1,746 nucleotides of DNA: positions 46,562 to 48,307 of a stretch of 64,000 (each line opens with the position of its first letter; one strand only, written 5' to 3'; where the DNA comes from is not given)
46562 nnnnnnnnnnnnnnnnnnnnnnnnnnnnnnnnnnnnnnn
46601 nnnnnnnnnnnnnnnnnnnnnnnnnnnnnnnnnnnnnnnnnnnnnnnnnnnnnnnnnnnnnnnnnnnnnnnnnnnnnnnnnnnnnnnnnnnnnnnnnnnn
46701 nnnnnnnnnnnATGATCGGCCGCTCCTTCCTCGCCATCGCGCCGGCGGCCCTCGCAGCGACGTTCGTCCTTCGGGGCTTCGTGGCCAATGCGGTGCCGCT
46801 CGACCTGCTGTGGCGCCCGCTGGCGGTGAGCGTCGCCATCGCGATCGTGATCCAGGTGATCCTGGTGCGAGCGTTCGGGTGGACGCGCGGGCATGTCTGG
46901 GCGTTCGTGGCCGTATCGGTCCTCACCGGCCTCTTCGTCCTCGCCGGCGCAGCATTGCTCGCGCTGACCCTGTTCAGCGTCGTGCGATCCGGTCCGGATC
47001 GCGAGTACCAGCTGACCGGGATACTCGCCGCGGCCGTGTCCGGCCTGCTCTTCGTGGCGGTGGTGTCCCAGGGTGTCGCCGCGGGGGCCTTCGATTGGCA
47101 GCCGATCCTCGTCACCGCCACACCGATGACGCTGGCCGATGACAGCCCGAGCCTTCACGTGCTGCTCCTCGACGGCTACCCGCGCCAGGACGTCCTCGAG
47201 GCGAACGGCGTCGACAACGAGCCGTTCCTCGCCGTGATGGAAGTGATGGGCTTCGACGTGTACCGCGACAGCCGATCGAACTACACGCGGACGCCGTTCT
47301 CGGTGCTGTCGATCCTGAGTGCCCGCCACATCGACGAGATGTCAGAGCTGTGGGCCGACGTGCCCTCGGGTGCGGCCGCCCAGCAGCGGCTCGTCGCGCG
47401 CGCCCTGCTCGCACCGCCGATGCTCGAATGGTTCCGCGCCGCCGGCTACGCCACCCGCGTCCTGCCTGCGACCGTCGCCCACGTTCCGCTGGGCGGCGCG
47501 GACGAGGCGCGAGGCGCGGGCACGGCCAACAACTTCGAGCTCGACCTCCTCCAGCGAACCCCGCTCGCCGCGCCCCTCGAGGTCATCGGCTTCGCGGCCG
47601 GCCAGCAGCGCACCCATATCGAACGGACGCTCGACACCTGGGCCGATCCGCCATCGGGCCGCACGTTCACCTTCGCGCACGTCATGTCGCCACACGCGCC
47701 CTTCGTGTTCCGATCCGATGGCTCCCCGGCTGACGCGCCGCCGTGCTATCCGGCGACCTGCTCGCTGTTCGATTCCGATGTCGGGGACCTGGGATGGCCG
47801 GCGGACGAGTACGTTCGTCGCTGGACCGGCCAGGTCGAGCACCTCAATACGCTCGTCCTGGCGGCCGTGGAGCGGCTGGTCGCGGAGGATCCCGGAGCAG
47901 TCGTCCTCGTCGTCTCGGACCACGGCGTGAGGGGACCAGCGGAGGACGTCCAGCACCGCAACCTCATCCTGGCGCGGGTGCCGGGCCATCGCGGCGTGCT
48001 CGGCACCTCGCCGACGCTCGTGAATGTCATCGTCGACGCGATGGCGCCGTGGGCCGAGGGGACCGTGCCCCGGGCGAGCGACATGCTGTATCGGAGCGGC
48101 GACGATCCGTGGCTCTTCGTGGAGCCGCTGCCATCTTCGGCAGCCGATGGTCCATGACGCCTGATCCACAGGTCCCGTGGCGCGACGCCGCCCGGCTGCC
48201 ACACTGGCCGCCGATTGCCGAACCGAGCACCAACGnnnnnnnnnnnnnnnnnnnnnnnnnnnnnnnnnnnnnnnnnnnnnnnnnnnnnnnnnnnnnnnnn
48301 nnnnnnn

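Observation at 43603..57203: Large envelope-glycoconjugate locus built from iterated, translationally coupled GT87/DUF2029 + membrane alkaline-phosphatase-superfamily gene pairs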

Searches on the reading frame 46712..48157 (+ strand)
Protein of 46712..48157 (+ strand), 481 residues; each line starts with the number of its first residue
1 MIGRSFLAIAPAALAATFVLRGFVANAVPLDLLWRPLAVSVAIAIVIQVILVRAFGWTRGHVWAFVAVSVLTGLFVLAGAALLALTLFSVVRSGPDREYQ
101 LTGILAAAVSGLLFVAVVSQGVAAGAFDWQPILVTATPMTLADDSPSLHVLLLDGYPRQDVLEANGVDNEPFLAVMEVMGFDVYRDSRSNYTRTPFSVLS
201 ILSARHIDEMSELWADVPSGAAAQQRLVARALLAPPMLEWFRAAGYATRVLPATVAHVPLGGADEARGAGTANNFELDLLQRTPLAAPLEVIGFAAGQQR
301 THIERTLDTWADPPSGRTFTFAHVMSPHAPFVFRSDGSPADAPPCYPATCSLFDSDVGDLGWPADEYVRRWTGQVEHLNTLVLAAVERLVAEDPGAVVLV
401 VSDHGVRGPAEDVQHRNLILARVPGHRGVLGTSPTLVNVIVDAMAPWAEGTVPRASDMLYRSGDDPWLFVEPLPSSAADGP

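Call 6: search_protein_families(library=pfam, proteins=[window:46712-48157:+], max_evalue=0.1)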
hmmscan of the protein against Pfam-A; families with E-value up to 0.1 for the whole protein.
window:46712-48157:+ (481 aa): 1 family
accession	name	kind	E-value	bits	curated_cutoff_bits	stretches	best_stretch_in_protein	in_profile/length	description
PF00884.28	Sulfatase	-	0.0014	18.4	25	1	234-405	80-242/301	Sulfatase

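Call 9: search_protein_families(library=ncbifam, proteins=[window:46712-48157:+], max_evalue=0.1)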
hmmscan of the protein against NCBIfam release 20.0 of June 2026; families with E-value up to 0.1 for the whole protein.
window:46712-48157:+ (481 aa): 0 families

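Call 13: find_homologous_proteins(query=window:46712-48157:+)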
Query window:46712-48157:+ (481 aa): 38 proteins with E <= 0.001 among 8000 candidates.
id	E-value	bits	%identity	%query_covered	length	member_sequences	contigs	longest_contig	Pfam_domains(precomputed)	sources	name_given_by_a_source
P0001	0.0e+0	1065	100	100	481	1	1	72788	-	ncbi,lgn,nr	ncbi:MAG TPA: hypothetical protein VHR55_12870 [Candidatus Limnocylindria bacterium]|nr:hypothetical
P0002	4.1e-158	546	55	98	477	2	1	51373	PF00884.29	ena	-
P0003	8.3e-158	545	53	100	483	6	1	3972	PF00884.29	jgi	jgi:hypothetical protein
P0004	1.2e-156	541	55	98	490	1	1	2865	PF00884.29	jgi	-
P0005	1.8e-152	527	54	99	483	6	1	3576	PF00884.29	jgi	jgi:hypothetical protein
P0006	2.4e-152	527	54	98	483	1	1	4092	PF00884.29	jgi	jgi:MFS family permease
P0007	1.1e-151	524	55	95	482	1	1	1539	-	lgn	-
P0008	5.7e-151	522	53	97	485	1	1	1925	PF00884.29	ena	-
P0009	1.2e-150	521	52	98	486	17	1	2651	PF00884.29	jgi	jgi:hypothetical protein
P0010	1.9e-149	517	52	98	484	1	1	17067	PF00884.29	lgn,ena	-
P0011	2.9e-149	516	54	96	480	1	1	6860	PF00884.29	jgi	jgi:hypothetical protein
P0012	5.5e-149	515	53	97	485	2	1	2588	PF00884.29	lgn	-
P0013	3.6e-148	513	53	97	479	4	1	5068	PF00884.29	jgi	jgi:hypothetical protein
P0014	6.8e-148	512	52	99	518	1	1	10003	PF00884.29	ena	-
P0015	7.7e-148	512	51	99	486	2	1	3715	PF00884.29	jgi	jgi:hypothetical protein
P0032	1.2e-96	343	52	65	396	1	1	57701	-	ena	-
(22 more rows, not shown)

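Call 14: find_encoding_contigs(protein=P0002, flank=10000, max_places=3)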
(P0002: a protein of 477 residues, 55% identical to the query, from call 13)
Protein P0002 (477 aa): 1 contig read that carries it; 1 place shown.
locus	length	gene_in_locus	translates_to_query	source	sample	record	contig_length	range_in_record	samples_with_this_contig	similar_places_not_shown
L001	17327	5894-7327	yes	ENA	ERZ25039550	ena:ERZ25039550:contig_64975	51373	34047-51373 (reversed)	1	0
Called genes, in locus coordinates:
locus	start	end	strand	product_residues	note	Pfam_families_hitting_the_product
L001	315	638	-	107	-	-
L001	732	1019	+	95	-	-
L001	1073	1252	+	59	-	-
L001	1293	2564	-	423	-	PF01266:DAO, PF01593:Amino_oxidase, PF13450:NAD_binding_8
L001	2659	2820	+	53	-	-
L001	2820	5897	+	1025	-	PF04932:Wzy_C, PF09594:GT87 (weak)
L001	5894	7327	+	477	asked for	PF00884:Sulfatase (faint)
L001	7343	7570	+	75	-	-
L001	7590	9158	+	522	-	-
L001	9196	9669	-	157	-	-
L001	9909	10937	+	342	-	-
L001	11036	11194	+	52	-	-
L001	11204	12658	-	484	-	-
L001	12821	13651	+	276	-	PF09594:GT87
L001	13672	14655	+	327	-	PF09594:GT87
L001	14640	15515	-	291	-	-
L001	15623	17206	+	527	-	PF13231:PMT_2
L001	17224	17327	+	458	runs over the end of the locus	-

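Call 15: find_encoding_contigs(protein=P0032, flank=10000, max_places=3)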
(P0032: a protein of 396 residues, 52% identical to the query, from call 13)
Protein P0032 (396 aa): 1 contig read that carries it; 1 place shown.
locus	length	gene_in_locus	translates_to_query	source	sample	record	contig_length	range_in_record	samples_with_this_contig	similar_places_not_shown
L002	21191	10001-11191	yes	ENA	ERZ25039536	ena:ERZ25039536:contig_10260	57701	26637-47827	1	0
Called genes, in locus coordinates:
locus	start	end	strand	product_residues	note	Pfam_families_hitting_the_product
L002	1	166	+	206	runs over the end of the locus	PF01135:PCMT, PF08241:Methyltransf_11 (weak), PF13649:Methyltransf_25 (weak)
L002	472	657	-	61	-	-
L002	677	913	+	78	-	-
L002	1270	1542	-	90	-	-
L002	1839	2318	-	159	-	PF13579:Glyco_trans_4_4, PF13439:Glyco_transf_4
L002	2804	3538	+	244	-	-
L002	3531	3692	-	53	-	-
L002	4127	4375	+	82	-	-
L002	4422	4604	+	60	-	-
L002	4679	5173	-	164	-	-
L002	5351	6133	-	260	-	PF01717:Meth_synt_2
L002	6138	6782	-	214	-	PF01717:Meth_synt_2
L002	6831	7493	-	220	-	PF08267:Meth_synt_1 (faint)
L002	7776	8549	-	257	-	PF03009:GDPD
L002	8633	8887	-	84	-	-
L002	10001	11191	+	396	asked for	-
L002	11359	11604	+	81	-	-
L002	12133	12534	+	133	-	-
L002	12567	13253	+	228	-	-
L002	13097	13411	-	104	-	-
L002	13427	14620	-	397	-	-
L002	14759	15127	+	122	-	-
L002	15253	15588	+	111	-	PF09594:GT87 (weak)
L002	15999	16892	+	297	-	-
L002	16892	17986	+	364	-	PF09594:GT87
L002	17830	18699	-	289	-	-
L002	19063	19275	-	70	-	-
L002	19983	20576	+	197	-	-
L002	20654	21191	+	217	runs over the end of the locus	-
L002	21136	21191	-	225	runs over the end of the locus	-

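Call 19: search_solved_structures(query=A3, max_evalue=1, show_alignments=2)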
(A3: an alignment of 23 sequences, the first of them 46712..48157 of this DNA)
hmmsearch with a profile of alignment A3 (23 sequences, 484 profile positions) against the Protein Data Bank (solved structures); distinct sequences matched with E-value up to 1: 6.
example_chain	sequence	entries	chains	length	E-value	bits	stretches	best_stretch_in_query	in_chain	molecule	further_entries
5zzu_A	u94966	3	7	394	0.054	15.4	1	349-416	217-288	Phosphoethanolamine transferase EptC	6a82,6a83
8j07_T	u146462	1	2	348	0.24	13.3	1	253-328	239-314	Radial spoke head 14 homolog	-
8zno_C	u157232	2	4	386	0.28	13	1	25-95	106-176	Cytochrome b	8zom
5g2t_A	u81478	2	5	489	0.53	12.1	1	357-412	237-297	2-O GLYCOSAMINOGLYCAN SULFATASE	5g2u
3b5q_A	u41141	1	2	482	0.53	12.1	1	357-412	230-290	Putative sulfatase yidJ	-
8bel_C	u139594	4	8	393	0.87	11.4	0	31-94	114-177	Cytochrome b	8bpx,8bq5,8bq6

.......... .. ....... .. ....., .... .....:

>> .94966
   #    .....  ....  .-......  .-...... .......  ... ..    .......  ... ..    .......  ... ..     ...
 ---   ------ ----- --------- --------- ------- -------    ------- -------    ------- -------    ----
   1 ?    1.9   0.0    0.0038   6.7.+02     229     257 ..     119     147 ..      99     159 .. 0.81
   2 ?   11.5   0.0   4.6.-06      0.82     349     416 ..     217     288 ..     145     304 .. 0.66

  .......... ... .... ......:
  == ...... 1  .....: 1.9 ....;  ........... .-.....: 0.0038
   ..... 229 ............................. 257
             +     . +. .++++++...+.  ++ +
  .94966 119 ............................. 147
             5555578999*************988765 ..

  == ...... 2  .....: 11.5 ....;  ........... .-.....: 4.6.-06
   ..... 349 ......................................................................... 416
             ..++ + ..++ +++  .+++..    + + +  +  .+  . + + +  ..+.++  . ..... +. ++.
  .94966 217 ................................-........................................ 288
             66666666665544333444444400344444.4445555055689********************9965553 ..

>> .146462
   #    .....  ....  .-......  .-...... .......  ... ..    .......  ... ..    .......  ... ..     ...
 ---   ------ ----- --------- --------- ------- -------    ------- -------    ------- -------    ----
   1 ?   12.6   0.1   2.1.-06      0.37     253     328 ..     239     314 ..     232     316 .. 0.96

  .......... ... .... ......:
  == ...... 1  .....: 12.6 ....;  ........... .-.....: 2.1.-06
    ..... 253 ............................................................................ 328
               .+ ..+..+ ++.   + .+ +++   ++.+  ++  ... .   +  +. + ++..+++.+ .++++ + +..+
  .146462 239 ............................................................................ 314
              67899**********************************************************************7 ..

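Call 22: search_protein_representatives(alignment_id=A1)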
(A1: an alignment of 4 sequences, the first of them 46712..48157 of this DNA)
Query: 4 sequences, 488 profile positions. Proteins with E-value up to 0.001 (for the whole library): 12930; up to 1e-10: 9764; up to 1e-30: 4411. The best 150 are listed.
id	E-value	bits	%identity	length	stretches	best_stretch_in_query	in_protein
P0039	3.8e-212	721.8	-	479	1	2-484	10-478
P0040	5.9e-131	454.1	-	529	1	7-486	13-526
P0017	2.4e-114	399.3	-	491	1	9-473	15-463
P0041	9.2e-108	377.6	-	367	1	157-486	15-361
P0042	1.1e-107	377.3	-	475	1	5-467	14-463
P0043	4.5e-107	375.3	-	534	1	7-479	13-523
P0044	4.5e-106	372.0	-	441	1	26-471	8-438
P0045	1.1e-103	364.2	-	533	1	5-468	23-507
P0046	1.3e-103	363.9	-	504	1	10-468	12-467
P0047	1.6e-100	353.7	-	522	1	4-473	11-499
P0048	3.1e-100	352.7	-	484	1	8-474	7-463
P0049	4.5e-99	348.9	-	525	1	10-467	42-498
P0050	8.7e-99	348.0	-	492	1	7-475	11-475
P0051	1.3e-98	347.3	-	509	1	6-470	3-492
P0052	4.2e-98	345.7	-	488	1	11-468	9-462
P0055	8.5e-97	341.4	-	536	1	6-467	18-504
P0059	6.4e-95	335.2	-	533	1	4-474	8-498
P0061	1.1e-94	334.5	-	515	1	1-480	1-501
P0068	1.2e-92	327.7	-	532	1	3-470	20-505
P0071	4.8e-92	325.7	-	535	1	5-473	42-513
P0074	2.6e-91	323.3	-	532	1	6-472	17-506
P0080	1.3e-90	321.0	-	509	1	9-472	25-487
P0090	1.5e-88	314.2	-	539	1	2-467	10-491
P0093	3.1e-88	313.2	-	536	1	7-467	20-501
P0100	1.7e-87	310.7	-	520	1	9-469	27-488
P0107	2.4e-86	306.9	-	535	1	6-487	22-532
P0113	2.4e-85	303.6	-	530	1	7-466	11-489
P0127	1.7e-84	300.8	-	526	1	9-468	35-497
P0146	2.7e-82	293.6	-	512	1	6-475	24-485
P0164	2.5e-81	290.4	-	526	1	2-468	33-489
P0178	1.1e-80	288.2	-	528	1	4-467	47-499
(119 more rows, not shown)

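Call 23: find_related_loci(query=A4, collection=genome_contigs, flank=10000)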
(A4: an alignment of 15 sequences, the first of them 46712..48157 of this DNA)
Query A4 (481 aa) in genome_contigs; peptide patterns used: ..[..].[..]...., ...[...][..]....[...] (x = any residue, [..] = any of these).
18 stretches matched a pattern; 2 encode a relative of the query (tblastn E <= 1e-3); 2 distinct loci.
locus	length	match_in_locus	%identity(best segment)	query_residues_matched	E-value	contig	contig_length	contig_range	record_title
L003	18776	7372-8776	49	4-471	3e-124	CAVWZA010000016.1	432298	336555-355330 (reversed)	MAG: uncultured Chloroflexia bacterium isolate MFD05176.bin.2.85 genome assembly, contig: contig_601, whole genome shotg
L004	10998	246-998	27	145-409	5e-19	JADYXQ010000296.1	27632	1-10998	MAG: Candidatus Obscuribacter sp. isolate MP5G1 95 k99_3227544, whole genome shotgun sequence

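Call 26: predict_structure(alignment_id=A3)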
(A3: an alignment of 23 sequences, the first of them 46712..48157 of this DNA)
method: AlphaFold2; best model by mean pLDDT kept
length: 481 residues; sequences in the alignment: 23
mean_pLDDT: 92.9   pTM: 0.91
mean pLDDT of the five models: 92.9, 92.3, 91.9, 91.7, 91.7
residues with pLDDT >= 90: 406; 70-90: 66; 50-70: 4; < 50: 5
segments of 3 or more residues with pLDDT < 50: 477-481
pLDDT, mean of each block of 10 residues (from residue 1): 81 97 92 95 98 96 98 96 95 86 95 97 92 86 96 96 93 98 97 96 95 90 93 94 95 93 90 94 93 94 98 95 94 96 92 86 92 97 98 98 87 93 97 96 94 91 89 61 34
secondary structure, 60 per line:
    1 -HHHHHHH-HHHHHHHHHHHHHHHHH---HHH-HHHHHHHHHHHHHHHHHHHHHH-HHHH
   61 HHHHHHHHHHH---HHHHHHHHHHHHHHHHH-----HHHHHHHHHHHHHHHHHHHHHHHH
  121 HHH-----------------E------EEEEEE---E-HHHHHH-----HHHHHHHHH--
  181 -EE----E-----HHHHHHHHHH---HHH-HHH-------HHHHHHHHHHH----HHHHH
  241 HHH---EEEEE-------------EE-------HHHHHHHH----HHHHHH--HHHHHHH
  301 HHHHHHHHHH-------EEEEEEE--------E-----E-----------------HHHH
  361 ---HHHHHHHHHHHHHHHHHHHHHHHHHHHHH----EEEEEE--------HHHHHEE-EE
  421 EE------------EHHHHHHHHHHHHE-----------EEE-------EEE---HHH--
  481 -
elements in order: H2-8 H10-26 H34-55 H57-71 H75-91 H97-123 E148-153 H159-164 H170-178 H194-203 H221-231 H236-243 E247-251 H274-281 H286-291 H294-310 E318-324 H357-360 H364-392 E397-402 H411-415 E419-422 H436-447 E460-462 E470-472

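Call 27: find_homologous_proteins(query=A3, max_evalue=0.00001)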
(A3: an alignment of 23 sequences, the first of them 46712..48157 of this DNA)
Query A3 (23 sequences) (481 aa, profile of the alignment): 36 proteins with E <= 0.00001 among 8000 candidates.
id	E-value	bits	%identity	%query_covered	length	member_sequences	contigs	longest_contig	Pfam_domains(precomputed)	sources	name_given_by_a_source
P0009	3.2e-223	760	52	98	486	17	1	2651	PF00884.29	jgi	jgi:hypothetical protein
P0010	2.0e-219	747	52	98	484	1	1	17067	PF00884.29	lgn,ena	-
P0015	6.8e-219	746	51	99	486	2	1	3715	PF00884.29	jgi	jgi:hypothetical protein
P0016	1.0e-218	745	52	97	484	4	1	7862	PF00884.29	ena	-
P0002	2.2e-218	744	55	98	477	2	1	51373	PF00884.29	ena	-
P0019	2.1e-217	741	49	99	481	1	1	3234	PF00884.29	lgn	-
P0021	1.2e-216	738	50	99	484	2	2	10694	-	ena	-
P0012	1.5e-216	738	53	97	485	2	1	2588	PF00884.29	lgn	-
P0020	2.0e-215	734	49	99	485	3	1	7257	PF00884.29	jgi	jgi:hypothetical protein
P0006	3.6e-215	733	54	98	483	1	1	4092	PF00884.29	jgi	jgi:MFS family permease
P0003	1.1e-213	728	53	100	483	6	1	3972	PF00884.29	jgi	jgi:hypothetical protein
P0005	4.4e-212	723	54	99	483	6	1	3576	PF00884.29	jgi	jgi:hypothetical protein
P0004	2.4e-204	698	55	98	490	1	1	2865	PF00884.29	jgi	-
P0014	1.4e-202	692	52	99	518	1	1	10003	PF00884.29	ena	-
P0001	1.7e-202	692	100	100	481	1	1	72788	-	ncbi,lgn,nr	ncbi:MAG TPA: hypothetical protein VHR55_12870 [Candidatus Limnocylindria bacterium]|nr:hypothetical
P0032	1.6e-133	464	52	65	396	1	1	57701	-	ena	-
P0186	3.1e-84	302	26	64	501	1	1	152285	-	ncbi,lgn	-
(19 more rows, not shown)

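Call 29: find_encoding_contigs(protein=P0186, flank=10000, max_places=2)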
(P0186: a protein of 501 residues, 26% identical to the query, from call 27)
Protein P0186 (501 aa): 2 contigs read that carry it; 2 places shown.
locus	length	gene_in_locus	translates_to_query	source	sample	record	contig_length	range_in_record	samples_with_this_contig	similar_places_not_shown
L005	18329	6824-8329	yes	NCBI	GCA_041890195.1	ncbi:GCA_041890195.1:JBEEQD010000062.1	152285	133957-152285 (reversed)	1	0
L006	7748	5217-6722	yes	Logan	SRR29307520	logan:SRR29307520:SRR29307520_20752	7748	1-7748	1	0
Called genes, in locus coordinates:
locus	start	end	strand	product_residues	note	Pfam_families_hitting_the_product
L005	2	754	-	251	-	?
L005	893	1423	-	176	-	PF02572:CobA_CobO_BtuR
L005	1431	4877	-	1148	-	PF02463:SMC_N, PF13175:AAA_15, PF13304:AAA_21 (weak), PF13476:AAA_23, PF13555:AAA_29 (weak), PF13304:AAA_21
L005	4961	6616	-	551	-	PF02554:CstA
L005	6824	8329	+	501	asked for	-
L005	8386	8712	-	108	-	PF03091:CutA1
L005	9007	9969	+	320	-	PF02540:NAD_synthase (weak), PF00958:GMP_synt_C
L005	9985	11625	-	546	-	PF08448:PAS_4 (faint), PF00989:PAS, PF13188:PAS_8 (weak), PF13426:PAS_9, PF07568:HisKA_2, PF13581:HATPase_c_2, PF02518:HATPase_c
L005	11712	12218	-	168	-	PF03795:YCII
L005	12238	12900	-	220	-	PF04893:Yip1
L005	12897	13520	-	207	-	-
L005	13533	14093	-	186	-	-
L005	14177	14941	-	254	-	PF02353:CMAS (weak), PF01209:Ubie_methyltran, PF05175:MTS, PF13489:Methyltransf_23, PF13847:Methyltransf_31, PF08241:Methyltransf_11, PF08242:Methyltransf_12, PF13649:Methyltransf_25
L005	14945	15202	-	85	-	-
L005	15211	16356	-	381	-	PF04055:Radical_SAM, PF13353:Fer4_12 (weak)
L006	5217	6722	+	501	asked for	-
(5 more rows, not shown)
